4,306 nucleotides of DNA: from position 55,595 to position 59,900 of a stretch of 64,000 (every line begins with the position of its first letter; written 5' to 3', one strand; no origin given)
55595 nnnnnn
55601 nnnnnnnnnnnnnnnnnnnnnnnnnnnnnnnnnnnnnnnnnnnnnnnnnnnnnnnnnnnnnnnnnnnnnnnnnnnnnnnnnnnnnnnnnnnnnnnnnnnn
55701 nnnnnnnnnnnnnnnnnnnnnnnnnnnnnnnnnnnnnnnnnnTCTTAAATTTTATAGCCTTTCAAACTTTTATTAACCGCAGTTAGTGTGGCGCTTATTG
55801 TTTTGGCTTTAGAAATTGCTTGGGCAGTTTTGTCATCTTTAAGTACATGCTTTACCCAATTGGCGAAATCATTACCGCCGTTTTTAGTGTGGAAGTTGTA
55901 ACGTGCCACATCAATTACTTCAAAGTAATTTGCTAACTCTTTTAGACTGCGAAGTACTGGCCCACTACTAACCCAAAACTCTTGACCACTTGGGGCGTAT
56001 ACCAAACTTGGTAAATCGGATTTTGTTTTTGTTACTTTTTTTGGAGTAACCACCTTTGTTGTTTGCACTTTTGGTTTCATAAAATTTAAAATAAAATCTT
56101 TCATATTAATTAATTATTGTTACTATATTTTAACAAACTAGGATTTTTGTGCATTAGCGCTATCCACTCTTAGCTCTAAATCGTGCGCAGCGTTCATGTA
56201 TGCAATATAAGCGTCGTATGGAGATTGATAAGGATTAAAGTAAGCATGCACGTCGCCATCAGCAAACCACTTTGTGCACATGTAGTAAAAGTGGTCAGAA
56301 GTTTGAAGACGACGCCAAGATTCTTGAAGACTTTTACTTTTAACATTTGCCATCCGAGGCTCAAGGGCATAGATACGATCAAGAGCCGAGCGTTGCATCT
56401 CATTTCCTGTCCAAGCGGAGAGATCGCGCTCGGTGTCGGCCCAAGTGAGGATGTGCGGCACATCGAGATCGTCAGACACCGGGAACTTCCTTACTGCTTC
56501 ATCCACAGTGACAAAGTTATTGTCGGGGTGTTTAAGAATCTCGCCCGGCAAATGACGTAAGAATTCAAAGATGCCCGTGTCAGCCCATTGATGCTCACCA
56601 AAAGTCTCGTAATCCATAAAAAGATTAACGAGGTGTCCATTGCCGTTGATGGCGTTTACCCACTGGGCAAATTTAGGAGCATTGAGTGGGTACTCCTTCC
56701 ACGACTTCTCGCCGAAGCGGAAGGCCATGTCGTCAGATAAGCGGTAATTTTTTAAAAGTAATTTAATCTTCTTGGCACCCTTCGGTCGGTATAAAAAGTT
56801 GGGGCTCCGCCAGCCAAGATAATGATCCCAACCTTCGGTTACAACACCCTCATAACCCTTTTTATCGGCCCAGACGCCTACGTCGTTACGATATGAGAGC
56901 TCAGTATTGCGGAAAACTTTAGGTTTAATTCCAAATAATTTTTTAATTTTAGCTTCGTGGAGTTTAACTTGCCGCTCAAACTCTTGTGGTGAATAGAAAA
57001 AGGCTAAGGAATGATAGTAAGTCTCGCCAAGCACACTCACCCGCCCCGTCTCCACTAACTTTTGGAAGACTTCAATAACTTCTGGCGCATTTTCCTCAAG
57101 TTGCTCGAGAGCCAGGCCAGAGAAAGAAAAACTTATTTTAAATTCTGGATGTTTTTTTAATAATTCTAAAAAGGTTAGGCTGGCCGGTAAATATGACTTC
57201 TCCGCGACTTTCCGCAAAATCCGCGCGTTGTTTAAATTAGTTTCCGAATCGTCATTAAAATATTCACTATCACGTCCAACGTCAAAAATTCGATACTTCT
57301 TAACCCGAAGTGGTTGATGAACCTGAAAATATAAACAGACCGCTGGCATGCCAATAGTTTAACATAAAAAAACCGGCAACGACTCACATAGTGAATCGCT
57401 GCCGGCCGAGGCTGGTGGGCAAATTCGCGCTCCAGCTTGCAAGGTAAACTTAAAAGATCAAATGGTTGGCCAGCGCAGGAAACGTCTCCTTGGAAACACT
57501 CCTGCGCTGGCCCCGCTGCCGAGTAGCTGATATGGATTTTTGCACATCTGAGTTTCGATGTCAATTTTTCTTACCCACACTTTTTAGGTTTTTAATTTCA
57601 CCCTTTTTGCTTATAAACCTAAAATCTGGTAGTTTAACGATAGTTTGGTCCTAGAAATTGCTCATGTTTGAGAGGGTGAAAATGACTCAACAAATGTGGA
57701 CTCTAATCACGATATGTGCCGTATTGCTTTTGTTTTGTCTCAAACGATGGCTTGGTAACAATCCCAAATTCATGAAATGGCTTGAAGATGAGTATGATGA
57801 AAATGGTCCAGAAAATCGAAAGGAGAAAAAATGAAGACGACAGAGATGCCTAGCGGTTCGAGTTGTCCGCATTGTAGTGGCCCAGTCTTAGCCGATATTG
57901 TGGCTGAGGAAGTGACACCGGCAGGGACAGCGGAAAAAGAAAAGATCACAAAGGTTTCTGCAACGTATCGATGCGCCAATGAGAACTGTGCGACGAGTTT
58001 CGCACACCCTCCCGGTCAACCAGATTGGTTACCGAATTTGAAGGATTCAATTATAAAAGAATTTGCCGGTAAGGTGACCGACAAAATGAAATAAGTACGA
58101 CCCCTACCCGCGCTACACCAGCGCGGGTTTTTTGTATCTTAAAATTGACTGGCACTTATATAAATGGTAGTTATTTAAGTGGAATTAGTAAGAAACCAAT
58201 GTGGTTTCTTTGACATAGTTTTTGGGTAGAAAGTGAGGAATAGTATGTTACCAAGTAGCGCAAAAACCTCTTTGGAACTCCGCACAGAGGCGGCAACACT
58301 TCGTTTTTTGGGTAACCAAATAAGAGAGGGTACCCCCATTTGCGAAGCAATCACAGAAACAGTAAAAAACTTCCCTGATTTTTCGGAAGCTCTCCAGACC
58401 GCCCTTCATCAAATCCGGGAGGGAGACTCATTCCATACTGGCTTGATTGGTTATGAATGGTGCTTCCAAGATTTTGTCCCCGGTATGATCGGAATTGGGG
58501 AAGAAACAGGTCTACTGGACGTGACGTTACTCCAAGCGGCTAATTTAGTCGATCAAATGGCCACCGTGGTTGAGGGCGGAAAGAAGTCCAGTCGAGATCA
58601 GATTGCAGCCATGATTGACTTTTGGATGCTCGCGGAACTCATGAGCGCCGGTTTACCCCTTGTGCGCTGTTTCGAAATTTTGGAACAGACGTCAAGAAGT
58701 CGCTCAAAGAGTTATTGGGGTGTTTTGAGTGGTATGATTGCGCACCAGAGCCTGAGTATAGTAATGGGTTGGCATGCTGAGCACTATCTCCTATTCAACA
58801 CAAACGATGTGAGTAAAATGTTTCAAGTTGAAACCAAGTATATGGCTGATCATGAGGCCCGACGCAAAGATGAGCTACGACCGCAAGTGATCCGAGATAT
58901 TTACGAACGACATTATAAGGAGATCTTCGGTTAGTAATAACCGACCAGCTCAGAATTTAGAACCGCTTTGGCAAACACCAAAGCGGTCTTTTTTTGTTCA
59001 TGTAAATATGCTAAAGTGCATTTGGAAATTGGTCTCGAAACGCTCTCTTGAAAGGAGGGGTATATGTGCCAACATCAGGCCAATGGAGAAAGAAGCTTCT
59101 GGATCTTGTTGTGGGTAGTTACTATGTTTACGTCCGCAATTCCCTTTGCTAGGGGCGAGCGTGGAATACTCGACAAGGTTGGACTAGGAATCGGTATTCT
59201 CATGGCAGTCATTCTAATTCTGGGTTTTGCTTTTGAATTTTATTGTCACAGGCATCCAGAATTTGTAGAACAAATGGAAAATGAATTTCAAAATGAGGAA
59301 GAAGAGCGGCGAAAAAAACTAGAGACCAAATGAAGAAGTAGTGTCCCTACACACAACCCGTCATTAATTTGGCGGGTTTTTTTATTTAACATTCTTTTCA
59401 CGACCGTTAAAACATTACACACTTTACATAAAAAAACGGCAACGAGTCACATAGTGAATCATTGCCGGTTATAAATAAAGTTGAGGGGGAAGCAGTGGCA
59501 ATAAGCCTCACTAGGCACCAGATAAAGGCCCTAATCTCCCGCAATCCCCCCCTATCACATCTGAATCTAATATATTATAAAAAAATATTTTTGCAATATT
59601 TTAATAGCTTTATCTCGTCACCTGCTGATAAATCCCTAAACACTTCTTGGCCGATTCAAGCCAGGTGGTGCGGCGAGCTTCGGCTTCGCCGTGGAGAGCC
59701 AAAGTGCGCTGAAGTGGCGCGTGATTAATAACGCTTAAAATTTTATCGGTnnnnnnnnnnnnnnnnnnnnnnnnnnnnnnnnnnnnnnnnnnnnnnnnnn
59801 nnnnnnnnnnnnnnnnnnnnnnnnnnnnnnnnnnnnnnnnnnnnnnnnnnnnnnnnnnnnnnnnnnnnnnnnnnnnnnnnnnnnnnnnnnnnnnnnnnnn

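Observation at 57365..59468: About 2-kb insertion flanked by 38-bp direct repeats splitting a glycogen-metabolism gene pair; cargo includes a truncated PilC/GspF-like protein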

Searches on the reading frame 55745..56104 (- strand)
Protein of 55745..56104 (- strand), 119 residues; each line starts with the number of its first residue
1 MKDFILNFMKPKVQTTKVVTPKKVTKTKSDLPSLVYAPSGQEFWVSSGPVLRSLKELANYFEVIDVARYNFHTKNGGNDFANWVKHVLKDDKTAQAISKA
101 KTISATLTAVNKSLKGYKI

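Call 8: search_protein_families(library=pfam, proteins=[window:55745-56104:-], max_evalue=1)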
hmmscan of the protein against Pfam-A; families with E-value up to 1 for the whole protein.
window:55745-56104:- (119 aa): 1 family
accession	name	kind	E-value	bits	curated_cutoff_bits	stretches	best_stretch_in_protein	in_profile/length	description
PF19027.5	DUF5752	-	0.00028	20.8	23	1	67-102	47-82/208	Family of unknown function (DUF5752)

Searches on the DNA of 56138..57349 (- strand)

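Call 70: search_rna_families(sources=[L100, L099, L085], threshold=evalue, max_evalue=1)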
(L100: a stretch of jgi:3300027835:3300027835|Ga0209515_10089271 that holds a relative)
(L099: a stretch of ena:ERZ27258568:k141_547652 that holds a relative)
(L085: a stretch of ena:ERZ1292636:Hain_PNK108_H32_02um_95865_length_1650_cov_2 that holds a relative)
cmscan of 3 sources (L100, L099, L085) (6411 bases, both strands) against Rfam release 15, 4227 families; matches with E-value up to 1: 1.
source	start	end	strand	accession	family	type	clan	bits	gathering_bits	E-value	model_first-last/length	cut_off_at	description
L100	1905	1974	-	RF01563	DdR13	Gene; snRNA; snoRNA; CD-box;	-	21.3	65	0.65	1-80/80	no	Dictyostelium snoRNA DdR13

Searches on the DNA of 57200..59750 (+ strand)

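Call 14: search_rna_families(source=window, start=57200, end=59750, threshold=evalue, max_evalue=10)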
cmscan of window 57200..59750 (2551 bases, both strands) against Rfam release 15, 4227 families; matches with E-value up to 10: 8.
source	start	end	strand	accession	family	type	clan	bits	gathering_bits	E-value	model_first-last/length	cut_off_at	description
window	58791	58881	-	RF02537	TarA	Gene; sRNA;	-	23.3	80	0.54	1-99/99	no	Vibrio ToxT activated RNA TarA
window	59555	59628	-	RF00200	snoZ199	Gene; snRNA; snoRNA; CD-box;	-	22.4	47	1.3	1-84/84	no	Small nucleolar RNA Z199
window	59638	59705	+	RF01761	wcaG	Cis-reg;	-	20.3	42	0.86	1-98/98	no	wcaG RNA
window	59329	59385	+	RF01859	Phe_leader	Cis-reg; leader;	-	19.6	55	4.8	1-125/125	no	Phenylalanine leader peptide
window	59342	59385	+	RF02278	Betaproteobacteria_toxic_sRNA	Gene; sRNA;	-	18.6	50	1.4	1-64/64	no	Betaproteobacteria toxic small RNA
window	58105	58194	-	RF00506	Thr_leader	Cis-reg; leader;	-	17.5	55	4.8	1-118/118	no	Threonine operon leader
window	59373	59467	+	RF02616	SSRC8_2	Gene; sRNA;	-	12.4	72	2.2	148-209/281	no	Streptococcus sRNA 8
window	58222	58255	-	RF02172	RFPL3-AS1_2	Gene; lncRNA;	-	12.1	40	7.3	1-71/71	no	RFPL3 antisense RNA 1 conserved region 2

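Call 54: search_dna_similar(query=window:57350-59612:+, collection=phages, mode=distant, max_rows=10)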
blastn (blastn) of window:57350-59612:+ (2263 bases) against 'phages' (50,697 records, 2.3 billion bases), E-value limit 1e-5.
No match.

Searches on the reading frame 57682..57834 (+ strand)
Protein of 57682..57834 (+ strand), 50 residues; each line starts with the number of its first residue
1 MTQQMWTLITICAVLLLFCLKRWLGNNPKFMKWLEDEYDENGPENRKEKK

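Call 8: search_protein_families(library=pfam, proteins=[window:57682-57834:+], max_evalue=1)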
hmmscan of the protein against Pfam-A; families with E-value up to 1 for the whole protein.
window:57682-57834:+ (50 aa): 1 family
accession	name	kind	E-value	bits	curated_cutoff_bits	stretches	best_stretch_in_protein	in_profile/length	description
PF22748.1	PexRD54_WY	-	0.023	15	27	1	24-35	29-40/42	Effector PexRD54, WY-domain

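Call 25: search_protein_families(library=phrogs, proteins=[window:57682-57834:+], max_evalue=1)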
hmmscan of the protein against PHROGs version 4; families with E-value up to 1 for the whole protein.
window:57682-57834:+ (50 aa): 1 family
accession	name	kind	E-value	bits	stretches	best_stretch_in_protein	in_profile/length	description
phrog_14349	-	moron, auxiliary metabolic gene and host takeover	0.081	14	1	8-39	10-41/45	membrane protein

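Call 26: search_protein_families(library=ncbifam, proteins=[window:57682-57834:+], max_evalue=1)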
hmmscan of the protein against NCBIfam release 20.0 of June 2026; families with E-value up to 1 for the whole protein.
window:57682-57834:+ (50 aa): 1 family
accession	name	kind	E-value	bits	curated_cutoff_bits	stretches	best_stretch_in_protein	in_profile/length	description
NF038220.1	IcmT_TraK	equivalog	0.084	13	40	1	4-29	29-54/81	IcmT/TraK family protein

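Call 85: search_protein_families(library=padloc, proteins=[window:57682-57834:+], max_evalue=1)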
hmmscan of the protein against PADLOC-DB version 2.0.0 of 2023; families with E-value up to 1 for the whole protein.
window:57682-57834:+ (50 aa): 0 families
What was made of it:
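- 57682..57834 (+): 50-aa single-TM peptide, translationally coupled (ATGA overlap) to the next gene. No family match (calls 8, 25, 26, 85).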

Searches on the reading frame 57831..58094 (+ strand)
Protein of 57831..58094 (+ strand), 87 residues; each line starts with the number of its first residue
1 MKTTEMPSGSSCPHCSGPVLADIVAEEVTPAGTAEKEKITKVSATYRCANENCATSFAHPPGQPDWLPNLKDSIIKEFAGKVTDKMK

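Call 8: search_protein_families(library=pfam, proteins=[window:57831-58094:+], max_evalue=1)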
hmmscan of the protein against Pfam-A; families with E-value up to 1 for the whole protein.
window:57831-58094:+ (87 aa): 2 families
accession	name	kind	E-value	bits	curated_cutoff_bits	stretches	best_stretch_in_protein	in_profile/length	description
PF04606.18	Ogr_Delta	-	0.034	14.5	26.3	1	43-57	23-37/47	Ogr/Delta-like zinc finger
PF24042.1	DUF7351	-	0.074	13.3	31.2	1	11-60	68-107/177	Domain of unknown function (DUF7351)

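Call 25: search_protein_families(library=phrogs, proteins=[window:57831-58094:+], max_evalue=1)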
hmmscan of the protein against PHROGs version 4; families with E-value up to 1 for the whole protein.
window:57831-58094:+ (87 aa): 2 families
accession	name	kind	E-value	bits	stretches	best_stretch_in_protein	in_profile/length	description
phrog_1305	-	DNA, RNA and nucleotide metabolism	0.0014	19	1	5-58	12-60/226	DNA binding protein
phrog_6832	-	unknown function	0.25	11.9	1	3-32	11-40/58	-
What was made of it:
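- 57831..58094 (+): 87-aa zinc-ribbon-like protein (CPHC ... CANENC), followed by a terminator at 58106-58128. Only sub-threshold matches: Ogr_Delta E = 0.034 and a PHROG DNA-binding family E = 0.0014 (calls 8, 25).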

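Call 26: search_protein_families(library=ncbifam, proteins=[window:57831-58094:+], max_evalue=1)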
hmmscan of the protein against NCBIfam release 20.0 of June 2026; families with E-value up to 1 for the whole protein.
window:57831-58094:+ (87 aa): 1 family
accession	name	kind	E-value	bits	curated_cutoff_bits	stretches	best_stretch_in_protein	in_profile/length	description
NF001608.0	PRK00398.1-6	equivalog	0.07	13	84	1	5-21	17-33/46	DNA-directed RNA polymerase subunit P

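Call 85: search_protein_families(library=padloc, proteins=[window:57831-58094:+], max_evalue=1)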
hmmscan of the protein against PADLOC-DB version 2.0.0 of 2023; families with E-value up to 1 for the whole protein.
window:57831-58094:+ (87 aa): 0 families
